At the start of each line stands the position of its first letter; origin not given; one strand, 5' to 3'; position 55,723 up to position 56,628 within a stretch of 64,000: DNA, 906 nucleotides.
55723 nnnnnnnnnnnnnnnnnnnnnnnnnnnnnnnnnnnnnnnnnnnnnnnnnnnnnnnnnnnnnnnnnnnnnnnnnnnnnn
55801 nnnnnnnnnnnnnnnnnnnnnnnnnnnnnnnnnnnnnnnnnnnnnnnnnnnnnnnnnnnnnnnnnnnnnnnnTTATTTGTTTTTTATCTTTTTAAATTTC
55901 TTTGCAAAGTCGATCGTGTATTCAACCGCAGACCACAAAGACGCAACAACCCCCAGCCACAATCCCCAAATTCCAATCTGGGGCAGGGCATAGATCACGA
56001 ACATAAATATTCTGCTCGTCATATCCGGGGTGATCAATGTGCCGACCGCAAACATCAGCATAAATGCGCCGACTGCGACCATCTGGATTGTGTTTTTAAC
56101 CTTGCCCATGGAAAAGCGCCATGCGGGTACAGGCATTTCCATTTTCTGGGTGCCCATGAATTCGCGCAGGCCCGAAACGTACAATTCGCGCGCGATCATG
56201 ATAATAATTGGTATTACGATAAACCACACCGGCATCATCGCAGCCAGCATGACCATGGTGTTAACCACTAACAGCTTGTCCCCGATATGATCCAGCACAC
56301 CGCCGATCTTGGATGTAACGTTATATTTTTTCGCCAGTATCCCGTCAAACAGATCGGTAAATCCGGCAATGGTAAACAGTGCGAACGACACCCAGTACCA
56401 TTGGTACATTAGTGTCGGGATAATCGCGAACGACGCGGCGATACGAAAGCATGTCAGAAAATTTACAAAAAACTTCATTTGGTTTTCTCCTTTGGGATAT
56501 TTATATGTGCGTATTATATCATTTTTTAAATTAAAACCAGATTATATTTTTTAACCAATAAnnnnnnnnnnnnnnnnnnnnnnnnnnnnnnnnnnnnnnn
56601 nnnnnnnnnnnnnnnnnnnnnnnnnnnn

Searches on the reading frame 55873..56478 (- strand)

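Call 46: search_protein_families(library=pfam, proteins=[window:55873-56478:-], max_evalue=0.001)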
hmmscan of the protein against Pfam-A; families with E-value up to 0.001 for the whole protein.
window:55873-56478:- (201 aa): 1 family
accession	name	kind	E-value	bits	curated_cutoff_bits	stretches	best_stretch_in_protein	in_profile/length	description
PF01066.26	CDP-OH_P_transf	-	3.4e-24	86.4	22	1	6-154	5-138/152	CDP-alcohol phosphatidyltransferase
